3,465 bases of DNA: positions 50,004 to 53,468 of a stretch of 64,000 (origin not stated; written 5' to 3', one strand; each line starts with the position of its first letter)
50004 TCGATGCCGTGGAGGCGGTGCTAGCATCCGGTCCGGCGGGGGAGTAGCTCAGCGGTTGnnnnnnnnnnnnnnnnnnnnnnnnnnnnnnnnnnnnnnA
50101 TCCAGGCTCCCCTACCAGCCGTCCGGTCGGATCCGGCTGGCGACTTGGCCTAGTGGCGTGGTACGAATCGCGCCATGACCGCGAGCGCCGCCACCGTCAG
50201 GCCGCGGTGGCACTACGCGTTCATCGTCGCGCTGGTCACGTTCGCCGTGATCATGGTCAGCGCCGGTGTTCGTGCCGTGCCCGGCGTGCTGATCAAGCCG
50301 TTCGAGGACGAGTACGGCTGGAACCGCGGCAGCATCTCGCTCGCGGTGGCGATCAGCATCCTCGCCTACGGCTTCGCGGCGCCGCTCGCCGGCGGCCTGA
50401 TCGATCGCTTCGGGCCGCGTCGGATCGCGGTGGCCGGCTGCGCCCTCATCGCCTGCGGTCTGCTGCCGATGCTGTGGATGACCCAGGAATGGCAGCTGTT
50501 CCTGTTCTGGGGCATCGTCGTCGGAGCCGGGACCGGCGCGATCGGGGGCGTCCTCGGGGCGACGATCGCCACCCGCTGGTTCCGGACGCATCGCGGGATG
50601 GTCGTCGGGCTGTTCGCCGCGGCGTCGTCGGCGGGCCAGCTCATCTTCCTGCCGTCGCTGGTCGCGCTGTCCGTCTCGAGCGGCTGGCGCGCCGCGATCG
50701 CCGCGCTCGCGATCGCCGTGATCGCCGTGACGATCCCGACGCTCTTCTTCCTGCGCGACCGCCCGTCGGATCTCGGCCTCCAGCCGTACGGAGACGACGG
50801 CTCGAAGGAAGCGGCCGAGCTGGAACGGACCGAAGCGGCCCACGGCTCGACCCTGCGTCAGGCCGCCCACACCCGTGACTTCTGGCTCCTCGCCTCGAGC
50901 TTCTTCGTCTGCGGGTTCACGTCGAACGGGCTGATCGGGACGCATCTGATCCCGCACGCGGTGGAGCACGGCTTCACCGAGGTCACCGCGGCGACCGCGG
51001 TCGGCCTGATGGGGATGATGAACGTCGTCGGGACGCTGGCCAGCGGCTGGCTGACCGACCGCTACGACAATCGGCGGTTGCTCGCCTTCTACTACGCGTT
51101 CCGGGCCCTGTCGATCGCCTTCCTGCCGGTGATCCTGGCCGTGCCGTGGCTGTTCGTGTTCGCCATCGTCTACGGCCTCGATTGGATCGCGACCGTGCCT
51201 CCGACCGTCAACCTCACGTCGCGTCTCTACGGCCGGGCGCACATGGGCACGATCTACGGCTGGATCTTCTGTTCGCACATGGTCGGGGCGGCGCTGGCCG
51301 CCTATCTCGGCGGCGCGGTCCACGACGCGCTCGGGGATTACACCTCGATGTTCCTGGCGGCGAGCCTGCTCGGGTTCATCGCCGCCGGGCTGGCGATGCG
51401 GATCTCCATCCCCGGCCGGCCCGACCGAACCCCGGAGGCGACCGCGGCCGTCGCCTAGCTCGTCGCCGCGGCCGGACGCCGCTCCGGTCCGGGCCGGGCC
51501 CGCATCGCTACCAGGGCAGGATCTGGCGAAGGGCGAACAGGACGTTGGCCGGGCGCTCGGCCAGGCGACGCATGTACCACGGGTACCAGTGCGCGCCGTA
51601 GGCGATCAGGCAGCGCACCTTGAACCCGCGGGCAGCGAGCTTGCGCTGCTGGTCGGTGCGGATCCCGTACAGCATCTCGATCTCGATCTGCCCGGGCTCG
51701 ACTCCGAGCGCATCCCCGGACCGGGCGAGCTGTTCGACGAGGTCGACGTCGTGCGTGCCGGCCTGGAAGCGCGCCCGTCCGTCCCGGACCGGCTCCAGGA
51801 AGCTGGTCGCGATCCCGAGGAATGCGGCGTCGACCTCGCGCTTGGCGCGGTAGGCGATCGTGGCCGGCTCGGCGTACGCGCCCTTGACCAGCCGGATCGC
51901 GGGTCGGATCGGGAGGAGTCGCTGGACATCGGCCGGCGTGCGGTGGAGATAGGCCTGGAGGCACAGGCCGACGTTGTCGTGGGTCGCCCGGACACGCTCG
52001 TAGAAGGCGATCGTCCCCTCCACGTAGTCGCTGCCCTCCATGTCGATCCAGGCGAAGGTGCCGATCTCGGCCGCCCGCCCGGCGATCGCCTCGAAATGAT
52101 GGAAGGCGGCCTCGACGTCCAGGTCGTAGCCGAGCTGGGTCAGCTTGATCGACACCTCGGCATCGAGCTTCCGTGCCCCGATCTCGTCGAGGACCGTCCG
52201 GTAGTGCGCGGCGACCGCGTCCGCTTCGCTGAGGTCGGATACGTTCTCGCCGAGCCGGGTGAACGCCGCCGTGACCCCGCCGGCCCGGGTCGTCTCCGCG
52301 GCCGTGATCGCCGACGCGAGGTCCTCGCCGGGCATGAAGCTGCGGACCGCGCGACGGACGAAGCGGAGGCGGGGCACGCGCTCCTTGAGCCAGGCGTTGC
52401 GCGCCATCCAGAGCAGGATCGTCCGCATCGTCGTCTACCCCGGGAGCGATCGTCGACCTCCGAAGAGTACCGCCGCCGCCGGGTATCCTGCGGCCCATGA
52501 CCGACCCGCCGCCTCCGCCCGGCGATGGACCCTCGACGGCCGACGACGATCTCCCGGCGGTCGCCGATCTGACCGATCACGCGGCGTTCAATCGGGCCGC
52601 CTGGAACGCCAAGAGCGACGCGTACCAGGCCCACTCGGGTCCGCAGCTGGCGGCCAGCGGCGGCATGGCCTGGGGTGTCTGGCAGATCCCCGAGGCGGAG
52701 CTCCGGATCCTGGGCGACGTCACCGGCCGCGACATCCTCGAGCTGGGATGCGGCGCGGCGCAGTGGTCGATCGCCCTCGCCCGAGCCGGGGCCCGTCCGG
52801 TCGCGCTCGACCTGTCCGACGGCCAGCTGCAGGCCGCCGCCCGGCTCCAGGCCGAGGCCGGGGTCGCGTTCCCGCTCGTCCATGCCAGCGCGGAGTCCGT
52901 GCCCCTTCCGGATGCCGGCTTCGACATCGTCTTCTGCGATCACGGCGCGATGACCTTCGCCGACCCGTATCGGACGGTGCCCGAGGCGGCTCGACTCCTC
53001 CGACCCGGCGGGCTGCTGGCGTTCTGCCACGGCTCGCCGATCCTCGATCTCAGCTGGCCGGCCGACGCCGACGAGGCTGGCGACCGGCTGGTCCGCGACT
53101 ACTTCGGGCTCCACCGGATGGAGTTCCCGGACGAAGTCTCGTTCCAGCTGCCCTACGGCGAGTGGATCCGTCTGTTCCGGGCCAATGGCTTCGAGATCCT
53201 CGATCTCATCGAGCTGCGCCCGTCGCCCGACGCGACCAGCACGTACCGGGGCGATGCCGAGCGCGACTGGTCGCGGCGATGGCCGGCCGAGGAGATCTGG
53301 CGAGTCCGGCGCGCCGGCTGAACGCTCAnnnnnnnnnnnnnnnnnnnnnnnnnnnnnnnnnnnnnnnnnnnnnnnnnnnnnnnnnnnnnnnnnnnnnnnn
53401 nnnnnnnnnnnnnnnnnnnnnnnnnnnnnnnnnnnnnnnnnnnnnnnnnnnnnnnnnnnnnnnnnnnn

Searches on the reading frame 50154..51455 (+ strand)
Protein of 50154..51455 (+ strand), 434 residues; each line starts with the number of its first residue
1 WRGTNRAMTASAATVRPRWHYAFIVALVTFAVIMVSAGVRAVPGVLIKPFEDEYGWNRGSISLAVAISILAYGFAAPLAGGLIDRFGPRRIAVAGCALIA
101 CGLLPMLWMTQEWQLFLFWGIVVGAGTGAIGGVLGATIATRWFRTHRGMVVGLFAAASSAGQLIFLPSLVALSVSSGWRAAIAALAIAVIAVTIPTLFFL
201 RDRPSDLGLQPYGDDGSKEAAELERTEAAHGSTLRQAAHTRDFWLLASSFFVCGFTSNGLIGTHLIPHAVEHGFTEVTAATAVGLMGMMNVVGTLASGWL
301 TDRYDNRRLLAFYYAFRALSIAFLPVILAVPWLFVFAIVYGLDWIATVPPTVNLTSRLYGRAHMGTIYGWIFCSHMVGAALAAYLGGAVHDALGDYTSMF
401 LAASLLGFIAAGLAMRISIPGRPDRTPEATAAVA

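Call 28: search_protein_families(library=pfam, proteins=[window:50154-51455:+], max_evalue=0.0001)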
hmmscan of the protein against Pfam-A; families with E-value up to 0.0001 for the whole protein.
window:50154-51455:+ (434 aa): 1 family
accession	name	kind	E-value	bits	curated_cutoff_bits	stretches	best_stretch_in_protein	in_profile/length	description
PF07690.21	MFS_1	-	1.4e-48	166.1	33.4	2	30-379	2-343/347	Major Facilitator Superfamily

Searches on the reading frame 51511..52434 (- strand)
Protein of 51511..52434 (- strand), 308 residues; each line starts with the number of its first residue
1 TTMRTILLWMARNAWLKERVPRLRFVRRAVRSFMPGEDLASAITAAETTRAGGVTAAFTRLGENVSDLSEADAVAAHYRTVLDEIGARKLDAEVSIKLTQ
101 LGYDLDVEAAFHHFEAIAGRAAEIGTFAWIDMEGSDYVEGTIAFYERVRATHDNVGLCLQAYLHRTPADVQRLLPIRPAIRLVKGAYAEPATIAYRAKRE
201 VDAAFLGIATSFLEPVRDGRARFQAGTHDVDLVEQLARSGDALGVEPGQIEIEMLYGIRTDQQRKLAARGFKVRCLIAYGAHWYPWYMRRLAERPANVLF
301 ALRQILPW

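Call 28: search_protein_families(library=pfam, proteins=[window:51511-52434:-], max_evalue=0.0001)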
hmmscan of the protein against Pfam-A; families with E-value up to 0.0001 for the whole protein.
window:51511-52434:- (308 aa): 1 family
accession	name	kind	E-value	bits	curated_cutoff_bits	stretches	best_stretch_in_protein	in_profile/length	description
PF01619.24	Pro_dh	-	2.3e-27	96.7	27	1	44-298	3-273/278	Proline dehydrogenase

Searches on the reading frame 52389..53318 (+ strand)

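Call 28: search_protein_families(library=pfam, proteins=[window:52389-53318:+], max_evalue=0.0001)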
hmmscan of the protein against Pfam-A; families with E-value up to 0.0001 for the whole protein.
window:52389-53318:+ (310 aa): 7 families
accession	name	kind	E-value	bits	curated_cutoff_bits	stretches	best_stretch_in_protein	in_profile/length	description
PF08241.18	Methyltransf_11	-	8.1e-21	74.9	21.2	1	117-212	1-95/95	Methyltransferase domain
PF13649.12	Methyltransf_25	-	4.9e-18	66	27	1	116-208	1-97/97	Methyltransferase domain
PF13847.12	Methyltransf_31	-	3.6e-11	43.4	27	1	114-216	5-113/145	Methyltransferase domain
PF08242.18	Methyltransf_12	-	7.4e-11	43.1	30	1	117-210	1-98/98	Methyltransferase domain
PF01209.24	Ubie_methyltran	-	2.1e-10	40.8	20.1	1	106-212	41-151/233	ubiE/COQ5 methyltransferase family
PF13489.12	Methyltransf_23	-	2.8e-09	37.3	27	1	110-271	20-162/164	Methyltransferase domain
PF03141.22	Methyltransf_29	-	4e-06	26.1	23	1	110-213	115-218/506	Putative S-adenosyl-L-methionine-dependent methyltransferase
